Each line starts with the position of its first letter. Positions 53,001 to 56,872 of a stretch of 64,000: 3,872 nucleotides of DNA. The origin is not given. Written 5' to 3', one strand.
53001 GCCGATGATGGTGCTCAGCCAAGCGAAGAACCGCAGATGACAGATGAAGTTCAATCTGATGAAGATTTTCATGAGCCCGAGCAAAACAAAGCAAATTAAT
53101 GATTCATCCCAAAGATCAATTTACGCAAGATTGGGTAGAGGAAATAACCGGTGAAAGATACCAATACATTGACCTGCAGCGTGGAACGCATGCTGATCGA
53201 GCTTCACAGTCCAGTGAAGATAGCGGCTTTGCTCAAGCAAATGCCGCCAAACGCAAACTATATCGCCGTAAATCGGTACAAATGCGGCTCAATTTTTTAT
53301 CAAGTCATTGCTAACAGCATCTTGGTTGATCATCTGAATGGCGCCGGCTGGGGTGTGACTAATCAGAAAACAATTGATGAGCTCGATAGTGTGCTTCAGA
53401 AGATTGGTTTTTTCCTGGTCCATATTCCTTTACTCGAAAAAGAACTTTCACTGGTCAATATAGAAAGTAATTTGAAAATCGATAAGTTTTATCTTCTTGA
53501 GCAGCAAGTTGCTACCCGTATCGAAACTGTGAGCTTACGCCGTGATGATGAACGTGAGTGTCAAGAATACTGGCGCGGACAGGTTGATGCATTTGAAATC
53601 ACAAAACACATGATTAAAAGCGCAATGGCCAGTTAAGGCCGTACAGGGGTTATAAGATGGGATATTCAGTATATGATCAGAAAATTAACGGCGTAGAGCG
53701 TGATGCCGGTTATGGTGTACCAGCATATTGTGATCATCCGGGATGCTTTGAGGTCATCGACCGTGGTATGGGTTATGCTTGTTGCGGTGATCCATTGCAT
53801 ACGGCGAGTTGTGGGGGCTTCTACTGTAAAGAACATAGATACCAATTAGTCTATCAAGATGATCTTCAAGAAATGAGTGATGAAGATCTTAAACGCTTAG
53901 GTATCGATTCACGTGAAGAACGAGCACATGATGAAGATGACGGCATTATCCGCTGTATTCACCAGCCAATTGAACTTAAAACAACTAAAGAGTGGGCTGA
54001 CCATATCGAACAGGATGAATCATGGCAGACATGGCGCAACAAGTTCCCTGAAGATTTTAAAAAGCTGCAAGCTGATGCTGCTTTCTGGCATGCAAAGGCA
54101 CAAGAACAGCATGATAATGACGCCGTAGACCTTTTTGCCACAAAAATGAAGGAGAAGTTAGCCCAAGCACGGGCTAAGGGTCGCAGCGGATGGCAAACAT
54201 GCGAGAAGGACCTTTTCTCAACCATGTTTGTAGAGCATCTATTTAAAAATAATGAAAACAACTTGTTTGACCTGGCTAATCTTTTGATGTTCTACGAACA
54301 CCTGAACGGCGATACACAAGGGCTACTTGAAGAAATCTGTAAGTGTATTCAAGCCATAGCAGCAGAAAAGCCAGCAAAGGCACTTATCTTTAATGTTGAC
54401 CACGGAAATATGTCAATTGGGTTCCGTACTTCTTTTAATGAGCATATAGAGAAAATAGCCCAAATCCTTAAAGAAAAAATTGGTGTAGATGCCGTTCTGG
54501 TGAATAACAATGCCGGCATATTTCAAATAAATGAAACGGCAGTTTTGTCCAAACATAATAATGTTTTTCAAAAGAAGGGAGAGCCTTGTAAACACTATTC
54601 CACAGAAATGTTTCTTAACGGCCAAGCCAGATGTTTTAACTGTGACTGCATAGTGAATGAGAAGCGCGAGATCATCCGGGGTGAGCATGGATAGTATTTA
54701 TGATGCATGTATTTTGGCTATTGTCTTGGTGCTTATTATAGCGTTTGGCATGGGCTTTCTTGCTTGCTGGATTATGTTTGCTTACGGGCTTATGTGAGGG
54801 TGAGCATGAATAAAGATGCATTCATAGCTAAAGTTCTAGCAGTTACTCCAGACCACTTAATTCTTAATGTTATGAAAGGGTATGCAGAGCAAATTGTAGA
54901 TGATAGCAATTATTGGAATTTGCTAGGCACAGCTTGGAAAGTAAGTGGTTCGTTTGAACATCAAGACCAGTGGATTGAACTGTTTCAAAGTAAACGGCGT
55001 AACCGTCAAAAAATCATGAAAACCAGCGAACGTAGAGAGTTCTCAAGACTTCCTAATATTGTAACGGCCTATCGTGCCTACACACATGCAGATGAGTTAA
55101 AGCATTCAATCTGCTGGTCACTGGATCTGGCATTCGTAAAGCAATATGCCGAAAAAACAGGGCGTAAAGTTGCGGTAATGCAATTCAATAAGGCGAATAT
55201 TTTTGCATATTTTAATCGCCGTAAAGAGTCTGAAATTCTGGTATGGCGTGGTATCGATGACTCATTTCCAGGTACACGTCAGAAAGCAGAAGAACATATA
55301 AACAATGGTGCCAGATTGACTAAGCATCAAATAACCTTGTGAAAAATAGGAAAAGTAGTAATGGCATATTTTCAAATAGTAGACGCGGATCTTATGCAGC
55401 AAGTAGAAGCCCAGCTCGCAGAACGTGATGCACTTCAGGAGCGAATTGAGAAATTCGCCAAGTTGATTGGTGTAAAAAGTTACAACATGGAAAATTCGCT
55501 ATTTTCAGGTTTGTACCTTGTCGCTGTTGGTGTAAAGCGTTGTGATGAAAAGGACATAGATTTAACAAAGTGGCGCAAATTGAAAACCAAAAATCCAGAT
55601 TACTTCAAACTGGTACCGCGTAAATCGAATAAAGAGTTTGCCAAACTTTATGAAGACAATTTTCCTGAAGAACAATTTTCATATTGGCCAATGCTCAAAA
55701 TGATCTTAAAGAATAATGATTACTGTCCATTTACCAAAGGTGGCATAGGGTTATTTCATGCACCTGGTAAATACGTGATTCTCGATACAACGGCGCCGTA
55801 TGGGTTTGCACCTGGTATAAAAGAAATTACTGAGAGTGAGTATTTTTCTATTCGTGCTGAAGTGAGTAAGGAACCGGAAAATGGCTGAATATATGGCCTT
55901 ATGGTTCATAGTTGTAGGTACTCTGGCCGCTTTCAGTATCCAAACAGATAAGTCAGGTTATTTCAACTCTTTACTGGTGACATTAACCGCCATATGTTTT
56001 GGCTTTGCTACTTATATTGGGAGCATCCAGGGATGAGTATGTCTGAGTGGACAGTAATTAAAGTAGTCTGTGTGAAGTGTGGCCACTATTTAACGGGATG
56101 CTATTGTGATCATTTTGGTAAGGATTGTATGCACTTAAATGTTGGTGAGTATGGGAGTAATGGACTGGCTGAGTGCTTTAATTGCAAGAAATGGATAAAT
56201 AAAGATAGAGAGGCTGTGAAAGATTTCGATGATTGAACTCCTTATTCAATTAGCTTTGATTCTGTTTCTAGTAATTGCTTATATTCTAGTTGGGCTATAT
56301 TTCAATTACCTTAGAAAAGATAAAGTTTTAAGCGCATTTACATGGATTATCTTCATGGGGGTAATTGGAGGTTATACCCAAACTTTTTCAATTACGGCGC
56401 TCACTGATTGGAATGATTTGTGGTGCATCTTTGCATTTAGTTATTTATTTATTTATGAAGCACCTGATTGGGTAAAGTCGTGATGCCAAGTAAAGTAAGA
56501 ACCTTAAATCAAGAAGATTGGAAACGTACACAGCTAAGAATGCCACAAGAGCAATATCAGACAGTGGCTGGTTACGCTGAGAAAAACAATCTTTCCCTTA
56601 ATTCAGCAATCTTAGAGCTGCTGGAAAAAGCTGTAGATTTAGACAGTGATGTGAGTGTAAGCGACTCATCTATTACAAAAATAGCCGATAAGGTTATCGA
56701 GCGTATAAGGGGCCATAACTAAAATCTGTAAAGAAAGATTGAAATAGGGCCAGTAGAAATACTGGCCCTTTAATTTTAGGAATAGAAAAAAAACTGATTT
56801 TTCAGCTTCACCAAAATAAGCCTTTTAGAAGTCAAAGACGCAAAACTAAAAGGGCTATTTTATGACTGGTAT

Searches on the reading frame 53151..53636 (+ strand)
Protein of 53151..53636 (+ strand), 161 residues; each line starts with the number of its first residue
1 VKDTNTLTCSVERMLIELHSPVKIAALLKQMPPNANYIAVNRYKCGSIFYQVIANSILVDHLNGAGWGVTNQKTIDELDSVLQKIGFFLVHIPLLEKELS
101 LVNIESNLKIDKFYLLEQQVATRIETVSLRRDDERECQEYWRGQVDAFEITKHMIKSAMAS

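Call 30: search_protein_families(library=pfam, proteins=[window:53151-53636:+], max_evalue=0.01)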
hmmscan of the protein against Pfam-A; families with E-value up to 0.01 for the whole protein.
window:53151-53636:+ (161 aa): 0 families

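Call 31: search_protein_families(library=phrogs, proteins=[window:53151-53636:+], max_evalue=0.01)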
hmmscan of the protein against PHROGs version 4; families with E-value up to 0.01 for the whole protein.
window:53151-53636:+ (161 aa): 2 families
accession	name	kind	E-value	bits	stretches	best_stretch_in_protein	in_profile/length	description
phrog_37826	-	unknown function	2.2e-14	54.5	1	9-157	3-155/160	-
phrog_14908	-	unknown function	0.0099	16.6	0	46-79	35-67/83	-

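Call 40: search_protein_families(library=ncbifam, proteins=[window:53151-53636:+], max_evalue=0.01)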
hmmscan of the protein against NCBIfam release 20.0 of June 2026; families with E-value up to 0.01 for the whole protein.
window:53151-53636:+ (161 aa): 0 families

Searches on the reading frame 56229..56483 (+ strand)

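Call 30: search_protein_families(library=pfam, proteins=[window:56229-56483:+], max_evalue=0.01)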
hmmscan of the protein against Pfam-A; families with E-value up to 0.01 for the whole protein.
window:56229-56483:+ (84 aa): 0 families

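Call 31: search_protein_families(library=phrogs, proteins=[window:56229-56483:+], max_evalue=0.01)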
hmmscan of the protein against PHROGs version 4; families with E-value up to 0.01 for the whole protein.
window:56229-56483:+ (84 aa): 1 family
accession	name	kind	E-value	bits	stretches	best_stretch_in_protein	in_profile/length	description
phrog_35147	-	unknown function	0.0002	22.8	1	19-81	21-83/90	-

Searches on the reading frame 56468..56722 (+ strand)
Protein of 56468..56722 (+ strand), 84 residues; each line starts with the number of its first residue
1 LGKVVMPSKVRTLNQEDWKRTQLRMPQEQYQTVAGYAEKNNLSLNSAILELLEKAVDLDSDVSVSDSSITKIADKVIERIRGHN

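Call 30: search_protein_families(library=pfam, proteins=[window:56468-56722:+], max_evalue=0.01)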
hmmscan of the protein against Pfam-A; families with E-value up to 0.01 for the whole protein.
window:56468-56722:+ (84 aa): 1 family
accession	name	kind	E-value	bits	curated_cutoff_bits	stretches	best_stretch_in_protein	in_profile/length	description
PF03869.20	Arc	-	6.4e-05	23.1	20.4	1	22-59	8-45/50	Arc-like DNA binding domain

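Call 31: search_protein_families(library=phrogs, proteins=[window:56468-56722:+], max_evalue=0.01)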
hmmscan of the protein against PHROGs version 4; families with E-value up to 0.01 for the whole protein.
window:56468-56722:+ (84 aa): 8 families
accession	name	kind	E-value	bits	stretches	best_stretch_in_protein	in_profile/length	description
phrog_795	-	other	9e-18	65.7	1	8-81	7-82/116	partition protein ATPase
phrog_8682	-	unknown function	7.3e-13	49.7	1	14-58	12-56/86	-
phrog_228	-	transcription regulation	4.6e-07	30.8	1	13-78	5-70/251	Arc-like repressor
phrog_582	-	transcription regulation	9.9e-07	30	1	8-59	47-98/105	Arc-like repressor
phrog_3178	-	transcription regulation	1.2e-06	29.9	1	14-77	5-68/125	Arc-like DNA binding domain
phrog_2685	-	other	0.00021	22.6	1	17-63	17-63/161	partition protein ATPase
phrog_1287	-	unknown function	0.00023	22.6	1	17-69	8-60/115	-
phrog_7906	-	transcription regulation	0.0011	20.7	1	18-74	9-65/111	Arc-like transcriptional regulator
